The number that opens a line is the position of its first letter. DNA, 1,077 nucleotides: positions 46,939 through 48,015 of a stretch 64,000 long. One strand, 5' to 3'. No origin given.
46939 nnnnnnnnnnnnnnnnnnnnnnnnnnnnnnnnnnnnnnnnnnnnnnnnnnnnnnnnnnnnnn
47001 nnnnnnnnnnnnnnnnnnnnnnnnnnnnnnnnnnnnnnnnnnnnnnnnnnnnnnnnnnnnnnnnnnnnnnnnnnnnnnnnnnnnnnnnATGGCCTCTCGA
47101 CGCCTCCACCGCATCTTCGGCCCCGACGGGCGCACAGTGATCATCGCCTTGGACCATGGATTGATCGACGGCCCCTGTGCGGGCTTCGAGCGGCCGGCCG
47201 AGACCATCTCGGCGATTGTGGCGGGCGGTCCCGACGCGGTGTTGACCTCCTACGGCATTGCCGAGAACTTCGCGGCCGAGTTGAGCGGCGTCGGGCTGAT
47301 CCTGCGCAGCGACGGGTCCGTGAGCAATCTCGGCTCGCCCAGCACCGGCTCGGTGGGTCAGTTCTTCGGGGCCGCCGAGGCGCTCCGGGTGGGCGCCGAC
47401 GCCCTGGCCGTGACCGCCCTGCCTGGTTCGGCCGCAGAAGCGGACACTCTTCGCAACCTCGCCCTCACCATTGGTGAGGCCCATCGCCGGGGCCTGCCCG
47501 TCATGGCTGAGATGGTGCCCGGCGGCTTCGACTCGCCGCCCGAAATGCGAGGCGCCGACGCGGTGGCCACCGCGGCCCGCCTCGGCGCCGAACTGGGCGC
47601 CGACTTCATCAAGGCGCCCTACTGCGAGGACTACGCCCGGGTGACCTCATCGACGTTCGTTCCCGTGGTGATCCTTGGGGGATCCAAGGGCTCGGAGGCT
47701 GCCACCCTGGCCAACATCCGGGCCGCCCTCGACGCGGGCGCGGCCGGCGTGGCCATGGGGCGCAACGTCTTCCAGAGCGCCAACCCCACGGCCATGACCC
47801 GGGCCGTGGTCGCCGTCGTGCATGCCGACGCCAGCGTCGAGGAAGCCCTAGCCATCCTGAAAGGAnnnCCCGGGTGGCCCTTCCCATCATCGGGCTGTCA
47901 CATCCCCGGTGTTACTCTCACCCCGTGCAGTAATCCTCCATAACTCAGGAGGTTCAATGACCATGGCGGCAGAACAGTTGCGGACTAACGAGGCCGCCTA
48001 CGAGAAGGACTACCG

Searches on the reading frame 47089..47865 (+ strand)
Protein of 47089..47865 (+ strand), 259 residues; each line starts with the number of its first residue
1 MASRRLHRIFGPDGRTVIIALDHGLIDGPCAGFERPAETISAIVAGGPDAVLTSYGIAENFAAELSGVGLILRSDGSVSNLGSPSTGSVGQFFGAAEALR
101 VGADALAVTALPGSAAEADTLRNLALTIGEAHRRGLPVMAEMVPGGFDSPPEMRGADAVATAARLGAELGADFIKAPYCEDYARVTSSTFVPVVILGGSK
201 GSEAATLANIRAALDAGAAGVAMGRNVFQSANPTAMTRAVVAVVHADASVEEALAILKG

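Call 34: find_related_loci(query=window:47089-47865:+, collection=metagenome_contigs, flank=3000)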
Query window:47089-47865:+ (259 aa) in metagenome_contigs; peptide patterns used: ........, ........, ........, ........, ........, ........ (x = any residue, [..] = any of these).
447 stretches matched a pattern; 142 encode a relative of the query (tblastn E <= 1e-3); the best 80 are kept; 80 distinct loci.
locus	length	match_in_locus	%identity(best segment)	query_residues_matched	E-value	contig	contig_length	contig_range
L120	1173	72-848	86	1-259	8e-139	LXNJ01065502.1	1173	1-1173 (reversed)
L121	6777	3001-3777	83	1-259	4e-125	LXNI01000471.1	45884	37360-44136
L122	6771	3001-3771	83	1-257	2e-124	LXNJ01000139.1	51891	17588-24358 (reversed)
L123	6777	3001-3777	83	1-259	8e-120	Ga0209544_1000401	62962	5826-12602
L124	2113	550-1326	75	1-259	1e-121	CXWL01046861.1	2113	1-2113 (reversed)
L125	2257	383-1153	69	3-259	2e-113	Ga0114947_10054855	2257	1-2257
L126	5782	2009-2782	67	3-259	2e-107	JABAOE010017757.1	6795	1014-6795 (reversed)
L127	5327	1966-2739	67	3-259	2e-107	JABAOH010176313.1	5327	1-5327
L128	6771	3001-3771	62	1-257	9e-99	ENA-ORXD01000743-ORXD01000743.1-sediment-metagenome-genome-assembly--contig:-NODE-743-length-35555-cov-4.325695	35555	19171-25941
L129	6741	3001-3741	62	1-247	3e-96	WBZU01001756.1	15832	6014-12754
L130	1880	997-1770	59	1-258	1e-99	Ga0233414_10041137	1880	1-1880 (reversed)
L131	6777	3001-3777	56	1-259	8e-93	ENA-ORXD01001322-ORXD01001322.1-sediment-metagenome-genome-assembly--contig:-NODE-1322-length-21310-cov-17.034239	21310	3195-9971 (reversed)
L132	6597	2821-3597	56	1-259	8e-93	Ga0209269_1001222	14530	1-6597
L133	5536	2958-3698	60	1-247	3e-92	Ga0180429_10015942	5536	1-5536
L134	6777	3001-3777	60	1-259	5e-91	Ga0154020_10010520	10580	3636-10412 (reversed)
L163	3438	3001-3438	90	1-146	1e-79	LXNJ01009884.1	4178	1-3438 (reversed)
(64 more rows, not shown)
